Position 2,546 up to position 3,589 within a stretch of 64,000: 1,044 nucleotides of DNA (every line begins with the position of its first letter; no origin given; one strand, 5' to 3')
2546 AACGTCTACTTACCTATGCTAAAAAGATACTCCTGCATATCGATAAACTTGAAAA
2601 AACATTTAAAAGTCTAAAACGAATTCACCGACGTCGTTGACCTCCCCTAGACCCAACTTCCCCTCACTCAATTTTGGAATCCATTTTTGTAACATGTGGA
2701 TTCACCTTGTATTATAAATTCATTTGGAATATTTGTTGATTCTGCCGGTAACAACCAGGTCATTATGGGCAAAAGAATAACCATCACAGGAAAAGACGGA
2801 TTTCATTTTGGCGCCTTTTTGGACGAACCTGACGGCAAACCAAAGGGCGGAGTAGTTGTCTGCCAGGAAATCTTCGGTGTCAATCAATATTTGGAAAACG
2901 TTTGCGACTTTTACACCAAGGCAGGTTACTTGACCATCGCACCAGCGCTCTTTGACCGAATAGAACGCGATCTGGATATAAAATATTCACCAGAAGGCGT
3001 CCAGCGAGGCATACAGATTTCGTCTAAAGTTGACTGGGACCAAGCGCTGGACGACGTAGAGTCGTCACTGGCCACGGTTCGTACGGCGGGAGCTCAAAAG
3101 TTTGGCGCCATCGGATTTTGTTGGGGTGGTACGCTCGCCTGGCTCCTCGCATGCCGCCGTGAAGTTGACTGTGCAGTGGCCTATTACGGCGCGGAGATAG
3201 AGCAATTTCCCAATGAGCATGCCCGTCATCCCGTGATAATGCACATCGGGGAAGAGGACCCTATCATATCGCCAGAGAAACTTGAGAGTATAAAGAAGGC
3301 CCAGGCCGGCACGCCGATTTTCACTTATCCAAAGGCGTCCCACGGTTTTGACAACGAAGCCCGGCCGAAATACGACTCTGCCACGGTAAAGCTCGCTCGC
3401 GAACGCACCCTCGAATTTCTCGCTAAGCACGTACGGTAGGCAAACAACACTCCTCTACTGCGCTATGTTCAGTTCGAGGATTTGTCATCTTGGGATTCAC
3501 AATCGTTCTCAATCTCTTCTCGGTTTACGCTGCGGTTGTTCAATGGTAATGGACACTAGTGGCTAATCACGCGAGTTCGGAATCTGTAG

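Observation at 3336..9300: Self-contained sigma-54-wired phosphorelay-to-cyclase cassette, bracketed by a ~110-bp direct repeat of the dienelactone-hydrolase 3' end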

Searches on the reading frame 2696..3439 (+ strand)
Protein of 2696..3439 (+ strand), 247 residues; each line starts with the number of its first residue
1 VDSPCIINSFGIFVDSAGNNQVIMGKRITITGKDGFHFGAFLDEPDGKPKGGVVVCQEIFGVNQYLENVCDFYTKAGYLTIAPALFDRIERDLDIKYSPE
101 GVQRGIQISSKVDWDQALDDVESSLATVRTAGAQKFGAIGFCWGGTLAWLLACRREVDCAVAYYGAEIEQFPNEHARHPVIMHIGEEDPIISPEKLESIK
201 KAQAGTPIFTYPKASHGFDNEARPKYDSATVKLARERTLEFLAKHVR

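Call 7: search_protein_families(library=pfam, proteins=[window:2696-3439:+], max_evalue=0.01)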
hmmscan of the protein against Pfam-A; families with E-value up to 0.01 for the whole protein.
window:2696-3439:+ (247 aa): 3 families
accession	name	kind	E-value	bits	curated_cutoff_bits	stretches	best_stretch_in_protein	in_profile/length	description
PF01738.24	DLH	-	3.3e-40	138.4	21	1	38-245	1-216/217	Dienelactone hydrolase family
PF00561.26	Abhydrolase_1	-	7e-05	23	25.8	1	128-154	63-89/245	alpha/beta hydrolase fold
PF12697.13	Abhydrolase_6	-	0.0033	18.6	26.3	0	112-157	46-85/217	Alpha/beta hydrolase family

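Call 15: find_homologous_proteins(query=window:2765-3439:+, max_evalue=1e-20)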
Query window:2765-3439:+ (224 aa): 7170 proteins with E <= 1e-20 among 7484 candidates; the best 120 are listed.
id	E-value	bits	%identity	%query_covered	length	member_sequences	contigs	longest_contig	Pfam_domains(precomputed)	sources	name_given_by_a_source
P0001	7.3e-140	482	94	100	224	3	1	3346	PF01738.25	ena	-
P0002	5.7e-134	463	88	100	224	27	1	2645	PF01738.25,PF00561.27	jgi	-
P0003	1.5e-133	462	88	100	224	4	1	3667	PF01738.25,PF00561.27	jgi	-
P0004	4.4e-132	457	86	100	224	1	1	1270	PF01738.25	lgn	-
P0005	7.0e-124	430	81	100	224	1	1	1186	PF01738.25,PF00561.27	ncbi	-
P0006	9.7e-124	429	80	100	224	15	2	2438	PF01738.25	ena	-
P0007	3.4e-122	424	79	100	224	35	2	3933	PF01738.25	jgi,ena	-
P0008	4.1e-118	411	77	100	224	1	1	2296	PF01738.25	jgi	-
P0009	2.0e-113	396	74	100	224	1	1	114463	PF01738.25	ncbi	-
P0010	2.9e-113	395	74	100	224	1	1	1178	PF01738.25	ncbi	-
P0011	1.1e-105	370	70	100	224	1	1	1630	PF01738.25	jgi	-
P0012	1.5e-98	347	65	100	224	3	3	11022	PF01738.25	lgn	-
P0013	2.0e-97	343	67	100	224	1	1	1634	PF01738.25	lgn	-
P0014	4.2e-96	339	64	100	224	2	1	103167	PF01738.25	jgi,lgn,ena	-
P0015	6.8e-96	338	65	100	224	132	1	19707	PF01738.25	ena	-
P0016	6.8e-94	332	63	100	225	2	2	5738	PF01738.25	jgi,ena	-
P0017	1.7e-93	330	63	100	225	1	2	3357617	PF01738.25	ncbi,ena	-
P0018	1.5e-90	321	61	100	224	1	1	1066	PF01738.25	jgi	jgi:carboxymethylenebutenolidase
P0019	1.8e-90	321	61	100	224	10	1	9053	PF01738.25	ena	-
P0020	6.9e-89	315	61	100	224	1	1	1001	PF01738.25,PF00561.27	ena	-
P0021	5.6e-88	312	61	100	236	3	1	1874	PF01738.25,PF00561.27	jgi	jgi:carboxymethylenebutenolidase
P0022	1.5e-86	308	58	100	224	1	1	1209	PF01738.25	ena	-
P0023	9.4e-75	269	64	79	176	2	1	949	PF01738.25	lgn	-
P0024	2.1e-66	242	49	100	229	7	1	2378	PF12697.14,PF01738.25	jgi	-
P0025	6.3e-66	240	48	100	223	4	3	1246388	PF01738.25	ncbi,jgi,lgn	jgi:carboxymethylenebutenolidase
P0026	3.5e-65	238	48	100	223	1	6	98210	PF01738.25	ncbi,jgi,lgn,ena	jgi:carboxymethylenebutenolidase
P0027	3.6e-65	238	51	100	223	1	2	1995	PF01738.25,PF00561.27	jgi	jgi:carboxymethylenebutenolidase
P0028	4.4e-65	238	47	100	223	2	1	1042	PF01738.25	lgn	-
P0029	2.0e-63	232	46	100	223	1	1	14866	PF01738.25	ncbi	-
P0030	6.8e-63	230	49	100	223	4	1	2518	PF01738.25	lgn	-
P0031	1.3e-62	229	49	98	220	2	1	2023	PF02129.25,PF01738.25,PF00561.27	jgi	jgi:carboxymethylenebutenolidase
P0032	1.3e-62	229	49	98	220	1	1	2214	PF01738.25,PF00561.27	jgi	jgi:carboxymethylenebutenolidase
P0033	1.8e-62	229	48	100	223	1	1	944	PF01738.25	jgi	jgi:carboxymethylenebutenolidase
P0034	2.0e-62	229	47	98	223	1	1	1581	PF01738.25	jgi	jgi:carboxymethylenebutenolidase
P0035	2.2e-62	229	47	98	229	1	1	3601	PF01738.25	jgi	jgi:carboxymethylenebutenolidase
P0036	2.7e-62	228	47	100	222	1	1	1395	PF01738.25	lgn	-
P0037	4.0e-62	228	48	98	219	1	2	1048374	PF01738.25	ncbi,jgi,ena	-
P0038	4.4e-62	228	47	98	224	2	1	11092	PF01738.25,PF00561.27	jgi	jgi:carboxymethylenebutenolidase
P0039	5.0e-62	228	47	98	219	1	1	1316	PF01738.25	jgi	jgi:carboxymethylenebutenolidase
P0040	9.2e-62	227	46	100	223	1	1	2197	PF01738.25,PF00561.27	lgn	-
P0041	1.2e-61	226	48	98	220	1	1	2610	PF01738.25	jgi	jgi:carboxymethylenebutenolidase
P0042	1.5e-61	226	47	99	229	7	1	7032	PF01738.25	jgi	jgi:carboxymethylenebutenolidase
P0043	2.0e-61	226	47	100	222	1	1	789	PF12697.14,PF01738.25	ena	-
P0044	2.1e-61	226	48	97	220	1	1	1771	PF01738.25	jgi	jgi:carboxymethylenebutenolidase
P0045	2.6e-61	225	47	98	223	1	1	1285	PF01738.25,PF00561.27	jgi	jgi:carboxymethylenebutenolidase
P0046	2.6e-61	225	46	100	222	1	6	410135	PF12697.14,PF01738.25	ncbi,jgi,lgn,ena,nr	ncbi:MAG TPA: dienelactone hydrolase family protein [Alphaproteobacteria bacterium]|nr:dienelactone 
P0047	3.2e-61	225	45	100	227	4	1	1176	PF12697.14,PF01738.25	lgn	-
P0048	6.1e-61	224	50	98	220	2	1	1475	PF01738.25,PF00561.27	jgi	jgi:carboxymethylenebutenolidase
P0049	6.4e-61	224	49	97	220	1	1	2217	PF01738.25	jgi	jgi:carboxymethylenebutenolidase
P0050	7.2e-61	224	47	100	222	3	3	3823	PF01738.25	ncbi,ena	-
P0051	7.3e-61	224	50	97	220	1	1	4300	PF01738.25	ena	-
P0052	8.3e-61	224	47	98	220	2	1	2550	PF01738.25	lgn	-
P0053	9.7e-61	223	46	100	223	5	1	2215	PF01738.25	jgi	jgi:carboxymethylenebutenolidase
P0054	1.0e-60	223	46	100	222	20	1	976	PF12697.14,PF01738.25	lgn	-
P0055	1.0e-60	223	46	98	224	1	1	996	PF01738.25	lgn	-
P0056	1.1e-60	223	47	100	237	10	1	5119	PF01738.25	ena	-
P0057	1.2e-60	223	46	98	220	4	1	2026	PF01738.25,PF00561.27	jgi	jgi:carboxymethylenebutenolidase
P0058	1.6e-60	223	75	56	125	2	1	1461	PF01738.25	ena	-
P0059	1.6e-60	223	48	98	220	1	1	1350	PF01738.25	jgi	jgi:carboxymethylenebutenolidase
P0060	1.7e-60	223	48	100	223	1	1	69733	PF01738.25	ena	-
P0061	1.7e-60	223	46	98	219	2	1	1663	PF01738.25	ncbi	-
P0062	1.7e-60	223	45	100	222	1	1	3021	PF01738.25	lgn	-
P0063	1.7e-60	223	47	98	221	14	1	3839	PF01738.25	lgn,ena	-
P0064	1.8e-60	222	48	98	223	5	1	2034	PF01738.25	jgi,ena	-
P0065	2.3e-60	222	43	100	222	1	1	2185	PF01738.25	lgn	-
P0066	2.3e-60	222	47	100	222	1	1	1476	PF12697.14,PF01738.25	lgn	-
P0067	2.5e-60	222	48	100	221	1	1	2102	PF01738.25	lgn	-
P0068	2.9e-60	222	47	100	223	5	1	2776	PF12697.14,PF01738.25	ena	-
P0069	3.0e-60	222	47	98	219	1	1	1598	PF01738.25,PF00561.27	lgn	-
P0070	3.1e-60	222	45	99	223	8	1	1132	PF01738.25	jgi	jgi:carboxymethylenebutenolidase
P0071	4.5e-60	221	47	98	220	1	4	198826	PF01738.25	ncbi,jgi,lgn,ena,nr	ncbi:MAG: dienelactone hydrolase family protein [Deltaproteobacteria bacterium]|nr:dienelactone hydr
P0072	5.6e-60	221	48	99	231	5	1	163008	PF01738.25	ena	-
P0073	6.0e-60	221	45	98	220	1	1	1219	PF01738.25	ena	-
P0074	7.5e-60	220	46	100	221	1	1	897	PF01738.25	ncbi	-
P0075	8.2e-60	220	45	100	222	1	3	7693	PF01738.25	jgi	jgi:carboxymethylenebutenolidase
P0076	8.3e-60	220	46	98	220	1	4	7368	PF01738.25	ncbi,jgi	jgi:carboxymethylenebutenolidase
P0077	8.6e-60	220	45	100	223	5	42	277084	PF01738.25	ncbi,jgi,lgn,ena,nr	ncbi:MAG: dienelactone hydrolase family protein [Rhodospirillales bacterium]|jgi:carboxymethylenebut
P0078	9.0e-60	220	46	100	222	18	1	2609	PF12697.14,PF01738.25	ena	-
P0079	9.0e-60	220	47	98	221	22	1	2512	PF01738.25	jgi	-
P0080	1.0e-59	220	46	100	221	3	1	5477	PF01738.25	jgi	jgi:carboxymethylenebutenolidase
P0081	1.1e-59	220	48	98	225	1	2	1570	PF01738.25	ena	-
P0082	1.1e-59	220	45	100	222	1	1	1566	PF01738.25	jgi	jgi:carboxymethylenebutenolidase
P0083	1.6e-59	219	47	100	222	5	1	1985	PF01738.25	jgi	-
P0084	1.9e-59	219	47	100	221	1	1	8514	PF01738.25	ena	-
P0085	2.0e-59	219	46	100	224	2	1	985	PF01738.25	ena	-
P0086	2.0e-59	219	46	100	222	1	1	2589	PF01738.25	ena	-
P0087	2.2e-59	219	47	100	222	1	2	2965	PF01738.25,PF00561.27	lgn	-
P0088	2.3e-59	219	47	98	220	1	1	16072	PF01738.25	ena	-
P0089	2.3e-59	219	44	100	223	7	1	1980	PF12697.14,PF01738.25,PF00561.27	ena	-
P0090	2.3e-59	219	45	100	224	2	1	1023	PF01738.25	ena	-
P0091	2.5e-59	219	47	100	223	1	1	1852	PF01738.25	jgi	-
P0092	2.9e-59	219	44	100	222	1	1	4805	PF01738.25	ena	-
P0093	3.2e-59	218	46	100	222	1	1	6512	PF01738.25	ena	-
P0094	3.4e-59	218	45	100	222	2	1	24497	PF12697.14,PF01738.25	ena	-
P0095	3.5e-59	218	45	99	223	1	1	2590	PF01738.25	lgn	-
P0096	3.6e-59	218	48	98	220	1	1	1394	PF01738.25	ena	-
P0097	4.1e-59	218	48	100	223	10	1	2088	PF01738.25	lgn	-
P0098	4.2e-59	218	47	100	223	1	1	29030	PF01738.25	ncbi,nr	ncbi:MAG TPA: dienelactone hydrolase family protein [Steroidobacteraceae bacterium]|nr:dienelactone 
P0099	4.3e-59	218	46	98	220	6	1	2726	PF01738.25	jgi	jgi:carboxymethylenebutenolidase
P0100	4.6e-59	218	44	100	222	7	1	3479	PF01738.25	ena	-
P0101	5.0e-59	218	45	100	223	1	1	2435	PF01738.25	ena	-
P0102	5.0e-59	218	47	98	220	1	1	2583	PF01738.25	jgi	jgi:carboxymethylenebutenolidase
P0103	5.1e-59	218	44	100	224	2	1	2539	PF01738.25,PF00561.27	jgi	-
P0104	5.6e-59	218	46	100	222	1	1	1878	PF01738.25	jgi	-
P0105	5.7e-59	218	46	100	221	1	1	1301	PF01738.25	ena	-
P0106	6.4e-59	217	49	100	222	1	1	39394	PF01738.25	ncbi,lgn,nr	ncbi:MAG: dienelactone hydrolase family protein [Alphaproteobacteria bacterium]|nr:dienelactone hydr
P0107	7.0e-59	217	47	98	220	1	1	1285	PF01738.25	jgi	jgi:carboxymethylenebutenolidase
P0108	8.0e-59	217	46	100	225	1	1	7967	PF01738.25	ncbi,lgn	ncbi:MAG: dienelactone hydrolase family protein [Pseudomonadota bacterium]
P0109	8.4e-59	217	46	98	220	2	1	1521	PF01738.25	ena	-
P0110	9.2e-59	217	48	100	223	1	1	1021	PF01738.25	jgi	jgi:carboxymethylenebutenolidase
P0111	9.3e-59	217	44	100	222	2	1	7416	PF12697.14,PF01738.25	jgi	jgi:carboxymethylenebutenolidase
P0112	9.4e-59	217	46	98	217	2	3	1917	PF01738.25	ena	-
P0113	1.1e-58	217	46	100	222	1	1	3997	PF01738.25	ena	-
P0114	1.1e-58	217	47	100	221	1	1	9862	PF01738.25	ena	-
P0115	1.1e-58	217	46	98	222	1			PF01738.25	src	-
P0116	1.1e-58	217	47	100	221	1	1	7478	PF01738.25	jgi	jgi:carboxymethylenebutenolidase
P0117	1.2e-58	217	46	98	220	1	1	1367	PF01738.25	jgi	-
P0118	1.4e-58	216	48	100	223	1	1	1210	PF01738.25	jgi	jgi:carboxymethylenebutenolidase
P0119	1.5e-58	216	44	100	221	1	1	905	PF01738.25,PF00561.27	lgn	-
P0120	1.5e-58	216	46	100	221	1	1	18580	PF01738.25,PF00561.27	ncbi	ncbi:MAG: dienelactone hydrolase family protein [Kiloniellales bacterium]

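Call 16: find_related_loci(query=window:2765-3439:+, collection=genome_contigs, flank=10000)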
Query window:2765-3439:+ (224 aa) in genome_contigs; peptide patterns used: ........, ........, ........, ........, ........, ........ (x = any residue, [..] = any of these).
63 stretches matched a pattern; 8 encode a relative of the query (tblastn E <= 1e-3); 8 distinct loci.
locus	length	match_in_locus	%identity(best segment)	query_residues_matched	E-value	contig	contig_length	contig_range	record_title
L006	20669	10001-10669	91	1-223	4e-142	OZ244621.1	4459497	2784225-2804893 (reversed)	MAG: uncultured Candidatus Binatia bacterium isolate 8f9fbfc1-36b4-40f3-a05a-ee2ffc03c637 genome assembly, chromosome: 1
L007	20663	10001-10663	63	3-223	5e-99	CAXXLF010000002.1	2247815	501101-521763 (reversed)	MAG: Candidatus Binatia bacterium isolate 50cad74d-8dc2-4fe2-a9fc-fc20900c681e genome assembly, contig: contig_2, whole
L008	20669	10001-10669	30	3-224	5e-23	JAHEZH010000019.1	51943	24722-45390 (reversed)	MAG: Flammeovirgaceae bacterium isolate nzgw147 NODE_363_length_51944_cov_4.423480, whole genome shotgun sequence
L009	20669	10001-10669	31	3-224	6e-23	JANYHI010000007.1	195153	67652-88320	MAG: Cytophagales bacterium isolate GL140_1_metabinner_4 GL140_1_k141_419133, whole genome shotgun sequence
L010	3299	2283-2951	29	3-224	2e-20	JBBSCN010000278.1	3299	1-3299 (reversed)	MAG: Cytophagales bacterium isolate metawrap_la6_22 metawrap_la6_22_K_710748_L_3299_cov_21.4063, whole genome shotgun se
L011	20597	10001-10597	28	30-223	1e-14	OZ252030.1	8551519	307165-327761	MAG: Bryobacterales bacterium isolate 59e43249-5fc4-4363-b2bc-67a86b10f1a4 genome assembly, chromosome: 1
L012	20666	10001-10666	28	3-223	8e-20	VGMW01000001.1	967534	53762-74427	MAG: Bacteroidetes bacterium isolate K_Offshore_40m_m2_287 K_Offshore_40m_m2_287_Ga0194133_10000001, whole genome shotgu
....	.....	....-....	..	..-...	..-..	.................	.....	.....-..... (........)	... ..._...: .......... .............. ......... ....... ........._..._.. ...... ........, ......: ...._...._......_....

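Call 21: search_protein_families(library=pfam, proteins=[L006:10690-10980:+, L006:11764-12348:-, L006:11921-12364:+, L006:12391-12807:+, L006:12904-13605:-, L006:14106-15008:+, L006:15012-17819:+, L006:18466-19752:+, L006:9510-9839:+, L006:7978-9495:-], max_evalue=0.001)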
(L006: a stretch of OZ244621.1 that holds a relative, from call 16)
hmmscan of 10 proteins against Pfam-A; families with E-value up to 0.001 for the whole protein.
L006:10690-10980:+ (96 aa): 0 families

L006:11764-12348:- (194 aa): 0 families

L006:11921-12364:+ (147 aa): 1 family
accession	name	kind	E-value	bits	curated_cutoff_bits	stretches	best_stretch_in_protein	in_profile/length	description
PF04519.19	Bactofilin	-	7.4e-24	84.3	27.9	1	15-111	1-97/98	Polymer-forming cytoskeletal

L006:12391-12807:+ (138 aa): 1 family
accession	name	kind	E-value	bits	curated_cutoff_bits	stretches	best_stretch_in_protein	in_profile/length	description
PF04519.19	Bactofilin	-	1.3e-26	93.1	27.9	1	18-114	1-97/98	Polymer-forming cytoskeletal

L006:12904-13605:- (233 aa): 0 families

L006:14106-15008:+ (300 aa): 4 families
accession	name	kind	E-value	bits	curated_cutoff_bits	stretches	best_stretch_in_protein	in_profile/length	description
PF04471.18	Mrr_cat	-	8.7e-33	113.3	21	1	151-272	2-115/115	Restriction endonuclease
PF14338.12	Mrr_N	-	4.5e-25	88.1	29.5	1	1-82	5-86/87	Mrr N-terminal domain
PF22722.2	NA-iREase1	-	2e-09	37.8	27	1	181-269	18-105/106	NACHT-associated inactive Restriction Endonuclease 1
PF13156.12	Mrr_cat_2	-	4e-05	23.9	22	1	183-272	25-114/127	Restriction endonuclease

L006:15012-17819:+ (935 aa): 6 families
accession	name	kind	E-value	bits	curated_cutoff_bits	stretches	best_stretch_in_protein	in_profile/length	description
PF20473.4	MmeI_Mtase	-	1.7e-82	276.9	27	1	343-592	6-252/259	MmeI, DNA-methyltransferase domain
PF20466.3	MmeI_TRD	-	1.9e-65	220.6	27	1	631-831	3-205/207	MmeI, target recognition domain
PF20464.3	MmeI_N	-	2.2e-43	149.1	27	1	11-173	2-180/181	MmeI, N-terminal domain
PF20465.4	MmeI_hel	-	3.8e-26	92.1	27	1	179-258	1-75/75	MmeI, helicase spacer domain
PF20467.3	MmeI_C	-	4.1e-26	91.5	27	1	839-911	8-80/83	MmeI, C-terminal domain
PF02384.22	N6_Mtase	-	0.00026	20.8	20.4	0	357-500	47-149/311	N-6 DNA Methylase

L006:18466-19752:+ (428 aa): 2 families
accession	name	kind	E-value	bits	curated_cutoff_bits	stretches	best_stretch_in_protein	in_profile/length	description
PF01548.23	DEDD_Tnp_IS110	-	1e-20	74.5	29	1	28-189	1-155/155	Transposase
PF02371.22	Transposase_20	-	5.9e-18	65.5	21.3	1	296-381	3-86/87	Transposase IS116/IS110/IS902 family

L006:9510-9839:+ (109 aa): 1 family
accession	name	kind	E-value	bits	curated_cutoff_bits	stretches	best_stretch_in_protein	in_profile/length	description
PF00126.33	HTH_1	-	5.9e-15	55.4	26.6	1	29-86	2-59/60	Bacterial regulatory helix-turn-helix protein, lysR family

L006:7978-9495:- (505 aa): 3 families
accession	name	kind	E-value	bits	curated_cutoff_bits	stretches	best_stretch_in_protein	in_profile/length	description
PF11794.13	HpaB_N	-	3.1e-74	250.4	35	1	34-291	2-269/270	4-hydroxyphenylacetate 3-hydroxylase N terminal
PF03241.18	HpaB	-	1.7e-48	164.9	25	1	313-502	12-202/202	4-hydroxyphenylacetate 3-hydroxylase C terminal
PF02770.24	Acyl-CoA_dh_M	-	8.2e-05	23.1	33.3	1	198-251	21-75/97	Acyl-CoA dehydrogenase, middle domain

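Call 38: find_encoding_contigs(protein=P0001, flank=10000, max_places=3)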
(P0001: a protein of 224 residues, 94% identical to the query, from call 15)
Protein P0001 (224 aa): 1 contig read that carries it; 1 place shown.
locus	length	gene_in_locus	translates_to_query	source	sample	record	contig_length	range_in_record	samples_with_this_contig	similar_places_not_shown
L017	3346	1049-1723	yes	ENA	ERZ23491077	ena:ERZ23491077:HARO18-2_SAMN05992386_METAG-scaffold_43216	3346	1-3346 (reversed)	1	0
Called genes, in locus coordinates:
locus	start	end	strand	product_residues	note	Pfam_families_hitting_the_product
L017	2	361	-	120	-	?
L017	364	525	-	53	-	-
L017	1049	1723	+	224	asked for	PF01738:DLH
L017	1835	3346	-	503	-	?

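Call 39: find_encoding_contigs(protein=P0003, flank=10000, max_places=3)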
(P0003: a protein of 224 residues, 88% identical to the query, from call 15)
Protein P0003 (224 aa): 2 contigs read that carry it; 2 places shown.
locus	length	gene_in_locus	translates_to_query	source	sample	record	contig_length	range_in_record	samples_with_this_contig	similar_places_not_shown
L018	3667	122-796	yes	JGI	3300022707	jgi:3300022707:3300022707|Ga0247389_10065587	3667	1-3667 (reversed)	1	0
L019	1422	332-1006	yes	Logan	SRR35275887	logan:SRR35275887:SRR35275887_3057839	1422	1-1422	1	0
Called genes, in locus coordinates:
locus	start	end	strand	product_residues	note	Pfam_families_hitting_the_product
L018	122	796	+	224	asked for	PF01738:DLH, PF00561:Abhydrolase_1 (faint)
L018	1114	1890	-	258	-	PF00487:FA_desaturase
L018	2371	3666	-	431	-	?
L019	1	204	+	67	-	?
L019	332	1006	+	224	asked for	PF01738:DLH, PF00561:Abhydrolase_1 (faint)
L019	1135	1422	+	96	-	?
